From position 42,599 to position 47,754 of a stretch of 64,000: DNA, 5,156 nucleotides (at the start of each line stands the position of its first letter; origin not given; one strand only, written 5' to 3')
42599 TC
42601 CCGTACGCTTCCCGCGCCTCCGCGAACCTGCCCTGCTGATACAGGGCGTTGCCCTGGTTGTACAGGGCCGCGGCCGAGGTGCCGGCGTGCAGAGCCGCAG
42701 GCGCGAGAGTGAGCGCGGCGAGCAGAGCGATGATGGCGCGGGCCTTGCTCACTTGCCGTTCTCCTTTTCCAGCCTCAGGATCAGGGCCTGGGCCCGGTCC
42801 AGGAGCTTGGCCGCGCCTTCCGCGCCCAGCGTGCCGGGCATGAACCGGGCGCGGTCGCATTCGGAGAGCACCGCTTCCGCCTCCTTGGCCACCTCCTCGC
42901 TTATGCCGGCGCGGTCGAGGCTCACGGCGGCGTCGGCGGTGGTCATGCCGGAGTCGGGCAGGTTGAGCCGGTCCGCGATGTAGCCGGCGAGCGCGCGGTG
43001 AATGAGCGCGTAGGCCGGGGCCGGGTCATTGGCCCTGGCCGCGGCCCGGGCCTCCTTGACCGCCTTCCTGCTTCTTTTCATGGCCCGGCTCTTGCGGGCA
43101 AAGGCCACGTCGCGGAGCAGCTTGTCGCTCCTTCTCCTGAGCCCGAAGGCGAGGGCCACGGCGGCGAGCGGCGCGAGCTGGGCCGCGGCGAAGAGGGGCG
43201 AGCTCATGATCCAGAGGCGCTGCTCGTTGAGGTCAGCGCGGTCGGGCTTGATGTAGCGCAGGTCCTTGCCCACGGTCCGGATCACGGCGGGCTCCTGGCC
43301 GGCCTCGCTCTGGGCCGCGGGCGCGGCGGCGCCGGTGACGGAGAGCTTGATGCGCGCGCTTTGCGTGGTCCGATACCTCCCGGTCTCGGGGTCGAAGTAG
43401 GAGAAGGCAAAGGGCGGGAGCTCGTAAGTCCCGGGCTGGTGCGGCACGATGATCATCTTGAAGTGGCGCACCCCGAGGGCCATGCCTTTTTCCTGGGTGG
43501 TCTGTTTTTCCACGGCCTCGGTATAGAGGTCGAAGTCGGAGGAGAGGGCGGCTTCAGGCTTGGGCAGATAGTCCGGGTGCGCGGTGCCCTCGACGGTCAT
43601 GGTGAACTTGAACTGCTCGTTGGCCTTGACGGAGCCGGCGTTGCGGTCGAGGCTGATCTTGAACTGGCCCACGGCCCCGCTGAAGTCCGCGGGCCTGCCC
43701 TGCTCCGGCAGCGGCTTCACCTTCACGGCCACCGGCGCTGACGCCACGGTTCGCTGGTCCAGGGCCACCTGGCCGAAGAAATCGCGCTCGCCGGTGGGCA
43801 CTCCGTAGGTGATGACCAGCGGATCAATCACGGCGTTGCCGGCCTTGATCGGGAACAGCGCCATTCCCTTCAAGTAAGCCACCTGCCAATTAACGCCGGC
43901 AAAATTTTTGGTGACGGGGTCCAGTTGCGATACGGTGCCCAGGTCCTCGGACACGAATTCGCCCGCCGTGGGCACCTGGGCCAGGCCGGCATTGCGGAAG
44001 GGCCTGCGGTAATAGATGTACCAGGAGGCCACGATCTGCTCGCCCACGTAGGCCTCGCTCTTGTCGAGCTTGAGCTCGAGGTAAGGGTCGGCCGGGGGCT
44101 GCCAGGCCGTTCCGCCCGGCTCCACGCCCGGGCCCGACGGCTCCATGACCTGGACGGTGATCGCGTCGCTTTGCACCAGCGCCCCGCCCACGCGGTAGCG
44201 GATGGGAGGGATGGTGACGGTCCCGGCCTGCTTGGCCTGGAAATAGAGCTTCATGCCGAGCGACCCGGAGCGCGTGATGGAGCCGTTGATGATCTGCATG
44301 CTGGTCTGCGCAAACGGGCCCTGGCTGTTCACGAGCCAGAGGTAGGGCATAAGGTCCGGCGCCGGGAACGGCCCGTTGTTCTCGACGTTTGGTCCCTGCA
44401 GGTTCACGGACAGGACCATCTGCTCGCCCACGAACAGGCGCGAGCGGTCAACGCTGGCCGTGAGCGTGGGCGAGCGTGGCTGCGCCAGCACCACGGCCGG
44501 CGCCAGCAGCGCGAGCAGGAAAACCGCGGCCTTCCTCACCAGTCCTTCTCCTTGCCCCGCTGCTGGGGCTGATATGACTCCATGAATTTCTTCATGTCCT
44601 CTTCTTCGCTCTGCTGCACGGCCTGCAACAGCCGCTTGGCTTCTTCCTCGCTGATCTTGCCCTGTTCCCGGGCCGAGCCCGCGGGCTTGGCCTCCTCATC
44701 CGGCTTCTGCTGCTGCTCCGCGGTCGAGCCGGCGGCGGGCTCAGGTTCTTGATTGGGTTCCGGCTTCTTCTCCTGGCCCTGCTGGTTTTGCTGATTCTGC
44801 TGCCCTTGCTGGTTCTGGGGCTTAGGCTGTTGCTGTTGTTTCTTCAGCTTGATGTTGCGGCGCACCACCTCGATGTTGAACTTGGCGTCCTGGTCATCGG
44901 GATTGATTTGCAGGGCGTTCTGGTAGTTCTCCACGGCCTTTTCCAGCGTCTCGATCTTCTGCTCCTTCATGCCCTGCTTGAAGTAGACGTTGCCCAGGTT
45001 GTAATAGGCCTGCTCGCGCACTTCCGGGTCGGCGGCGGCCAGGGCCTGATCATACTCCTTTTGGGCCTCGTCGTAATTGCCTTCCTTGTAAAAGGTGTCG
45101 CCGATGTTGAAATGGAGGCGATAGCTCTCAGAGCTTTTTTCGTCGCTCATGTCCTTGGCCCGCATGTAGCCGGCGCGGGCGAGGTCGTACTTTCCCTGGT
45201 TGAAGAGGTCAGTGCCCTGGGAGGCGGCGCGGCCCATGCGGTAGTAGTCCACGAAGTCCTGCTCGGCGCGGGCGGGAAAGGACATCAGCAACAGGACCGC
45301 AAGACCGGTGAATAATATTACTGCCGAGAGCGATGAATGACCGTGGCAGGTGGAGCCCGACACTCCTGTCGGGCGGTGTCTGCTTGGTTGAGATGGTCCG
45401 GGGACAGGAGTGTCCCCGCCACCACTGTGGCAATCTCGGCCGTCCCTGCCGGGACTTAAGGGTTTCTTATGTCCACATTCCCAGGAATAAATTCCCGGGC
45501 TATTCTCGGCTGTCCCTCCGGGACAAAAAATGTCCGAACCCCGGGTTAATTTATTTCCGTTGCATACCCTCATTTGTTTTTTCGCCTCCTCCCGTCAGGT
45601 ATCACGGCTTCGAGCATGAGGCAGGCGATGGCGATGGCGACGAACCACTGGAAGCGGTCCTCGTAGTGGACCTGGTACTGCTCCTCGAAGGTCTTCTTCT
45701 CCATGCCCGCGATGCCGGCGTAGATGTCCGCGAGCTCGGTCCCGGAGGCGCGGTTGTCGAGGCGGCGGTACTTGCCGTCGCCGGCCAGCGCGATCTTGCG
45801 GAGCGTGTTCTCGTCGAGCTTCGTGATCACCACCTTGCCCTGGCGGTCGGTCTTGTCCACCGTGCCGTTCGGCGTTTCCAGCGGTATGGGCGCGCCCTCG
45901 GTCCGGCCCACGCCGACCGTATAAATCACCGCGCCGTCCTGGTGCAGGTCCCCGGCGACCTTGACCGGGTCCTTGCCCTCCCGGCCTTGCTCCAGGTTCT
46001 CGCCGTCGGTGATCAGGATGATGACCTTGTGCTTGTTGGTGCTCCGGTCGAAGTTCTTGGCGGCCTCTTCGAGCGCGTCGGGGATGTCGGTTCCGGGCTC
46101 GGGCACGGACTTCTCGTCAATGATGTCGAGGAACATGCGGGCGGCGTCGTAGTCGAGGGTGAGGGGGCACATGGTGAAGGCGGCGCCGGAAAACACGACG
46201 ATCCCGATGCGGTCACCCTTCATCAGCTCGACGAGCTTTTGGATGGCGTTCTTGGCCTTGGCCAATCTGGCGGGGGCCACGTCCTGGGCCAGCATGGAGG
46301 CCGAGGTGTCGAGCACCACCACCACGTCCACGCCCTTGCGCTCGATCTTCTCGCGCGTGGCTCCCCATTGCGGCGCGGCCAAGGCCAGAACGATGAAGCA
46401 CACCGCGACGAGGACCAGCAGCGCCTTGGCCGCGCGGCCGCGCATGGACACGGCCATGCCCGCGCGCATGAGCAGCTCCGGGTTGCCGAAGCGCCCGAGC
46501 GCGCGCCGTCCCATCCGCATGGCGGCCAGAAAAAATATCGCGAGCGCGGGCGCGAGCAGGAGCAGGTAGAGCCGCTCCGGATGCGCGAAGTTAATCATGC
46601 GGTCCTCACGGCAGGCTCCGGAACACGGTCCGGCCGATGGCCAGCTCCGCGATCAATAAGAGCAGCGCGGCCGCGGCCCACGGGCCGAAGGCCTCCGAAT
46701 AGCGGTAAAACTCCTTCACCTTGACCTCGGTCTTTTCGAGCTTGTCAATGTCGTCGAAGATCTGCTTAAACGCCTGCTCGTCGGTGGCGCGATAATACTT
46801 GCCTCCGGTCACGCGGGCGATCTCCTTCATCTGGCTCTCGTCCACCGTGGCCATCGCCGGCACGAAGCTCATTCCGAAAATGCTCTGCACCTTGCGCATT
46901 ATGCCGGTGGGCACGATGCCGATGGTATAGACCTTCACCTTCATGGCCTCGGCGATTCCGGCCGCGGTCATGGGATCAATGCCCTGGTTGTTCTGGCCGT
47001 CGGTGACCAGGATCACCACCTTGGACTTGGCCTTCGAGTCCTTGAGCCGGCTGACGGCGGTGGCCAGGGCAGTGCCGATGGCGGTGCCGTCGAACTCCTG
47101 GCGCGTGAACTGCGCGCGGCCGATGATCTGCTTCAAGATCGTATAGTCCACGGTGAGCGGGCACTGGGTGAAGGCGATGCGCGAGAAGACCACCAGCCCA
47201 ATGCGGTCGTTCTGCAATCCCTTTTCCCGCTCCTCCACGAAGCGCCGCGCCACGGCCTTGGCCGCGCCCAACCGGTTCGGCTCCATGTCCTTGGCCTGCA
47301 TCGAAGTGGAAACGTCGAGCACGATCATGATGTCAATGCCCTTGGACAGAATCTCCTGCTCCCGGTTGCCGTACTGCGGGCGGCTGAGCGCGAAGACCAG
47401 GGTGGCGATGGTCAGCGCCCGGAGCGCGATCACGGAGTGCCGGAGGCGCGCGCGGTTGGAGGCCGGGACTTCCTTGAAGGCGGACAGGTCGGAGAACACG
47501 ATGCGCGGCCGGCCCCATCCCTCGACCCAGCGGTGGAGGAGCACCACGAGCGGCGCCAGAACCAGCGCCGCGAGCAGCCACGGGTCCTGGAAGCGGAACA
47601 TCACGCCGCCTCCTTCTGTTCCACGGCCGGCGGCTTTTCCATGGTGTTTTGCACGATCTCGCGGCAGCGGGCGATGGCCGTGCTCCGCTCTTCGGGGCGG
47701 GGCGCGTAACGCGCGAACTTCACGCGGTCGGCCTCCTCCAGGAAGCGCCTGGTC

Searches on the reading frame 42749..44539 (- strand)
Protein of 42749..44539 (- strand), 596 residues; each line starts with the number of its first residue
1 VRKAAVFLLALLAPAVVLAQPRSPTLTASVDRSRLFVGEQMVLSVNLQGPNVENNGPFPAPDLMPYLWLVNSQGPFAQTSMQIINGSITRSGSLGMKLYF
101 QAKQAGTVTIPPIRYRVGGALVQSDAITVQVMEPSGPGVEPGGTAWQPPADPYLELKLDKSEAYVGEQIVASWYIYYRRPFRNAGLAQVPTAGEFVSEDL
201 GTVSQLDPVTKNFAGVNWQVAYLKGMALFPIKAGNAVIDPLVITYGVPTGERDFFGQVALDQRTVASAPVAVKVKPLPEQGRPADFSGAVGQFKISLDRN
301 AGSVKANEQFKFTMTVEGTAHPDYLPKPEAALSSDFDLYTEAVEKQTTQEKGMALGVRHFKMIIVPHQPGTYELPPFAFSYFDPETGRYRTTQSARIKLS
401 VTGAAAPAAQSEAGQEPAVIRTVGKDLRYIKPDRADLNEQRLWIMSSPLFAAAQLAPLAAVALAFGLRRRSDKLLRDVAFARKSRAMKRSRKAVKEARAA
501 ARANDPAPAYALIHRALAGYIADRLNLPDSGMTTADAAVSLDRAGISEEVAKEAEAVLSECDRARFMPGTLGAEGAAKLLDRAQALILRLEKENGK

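Call 86: search_protein_families(library=pfam, proteins=[window:42749-44539:-], max_evalue=0.00001)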
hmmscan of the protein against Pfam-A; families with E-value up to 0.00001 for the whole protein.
window:42749-44539:- (596 aa): 1 family
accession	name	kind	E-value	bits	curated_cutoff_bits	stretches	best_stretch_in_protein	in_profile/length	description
PF13584.12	BatD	-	2.6e-30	105.3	24.1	2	28-131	1-92/92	BatD DUF11 like domain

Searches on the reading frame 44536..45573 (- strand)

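Call 86: search_protein_families(library=pfam, proteins=[window:44536-45573:-], max_evalue=0.00001)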
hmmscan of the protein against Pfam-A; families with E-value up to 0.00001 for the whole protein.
window:44536-45573:- (345 aa): 7 families
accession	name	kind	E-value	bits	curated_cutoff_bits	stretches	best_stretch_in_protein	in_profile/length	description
PF00515.34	TPR_1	-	1.3e-13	50.6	27.8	0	152-179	2-29/34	Tetratricopeptide repeat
PF13424.12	TPR_12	-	4.6e-13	49.6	30.1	2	154-218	6-76/77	Tetratricopeptide repeat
PF07719.23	TPR_2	-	8.9e-13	47.7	27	0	152-180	2-30/34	Tetratricopeptide repeat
PF13414.12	TPR_11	-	1.2e-12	47.7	26.8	1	158-201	1-42/42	TPR repeat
PF13432.12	TPR_16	-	6.8e-12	46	32.7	1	156-219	2-63/65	Tetratricopeptide repeat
PF13181.12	TPR_8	-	2.7e-11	43.1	25.7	0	188-216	2-30/34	Tetratricopeptide repeat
PF13174.12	TPR_6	-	2.1e-07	31.6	26.3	0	188-219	1-32/33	Tetratricopeptide repeat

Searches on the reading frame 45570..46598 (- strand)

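Call 86: search_protein_families(library=pfam, proteins=[window:45570-46598:-], max_evalue=0.00001)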
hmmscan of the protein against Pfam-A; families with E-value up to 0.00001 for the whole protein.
window:45570-46598:- (342 aa): 2 families
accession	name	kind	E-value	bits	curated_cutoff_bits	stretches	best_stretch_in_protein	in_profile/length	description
PF13519.12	VWA_2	-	4.5e-21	75.9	27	1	92-200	1-107/107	von Willebrand factor type A domain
PF00092.34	VWA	-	2.2e-20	74.1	23.8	1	91-235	1-140/174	von Willebrand factor type A domain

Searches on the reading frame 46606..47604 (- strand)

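Call 86: search_protein_families(library=pfam, proteins=[window:46606-47604:-], max_evalue=0.00001)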
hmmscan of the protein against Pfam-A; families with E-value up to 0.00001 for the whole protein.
window:46606-47604:- (332 aa): 4 families
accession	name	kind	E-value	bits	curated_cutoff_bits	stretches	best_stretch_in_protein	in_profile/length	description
PF00092.34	VWA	-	3.3e-23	83.2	23.8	1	91-284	1-173/174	von Willebrand factor type A domain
PF13519.12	VWA_2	-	3e-20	73.3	27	1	92-204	1-107/107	von Willebrand factor type A domain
PF07584.16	BatA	-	5.3e-13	49.6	25.9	1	2-76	1-77/77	Aerotolerance regulator N-terminal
PF06707.17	DUF1194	-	3.3e-11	43.2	27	1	92-230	6-154/206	Protein of unknown function (DUF1194)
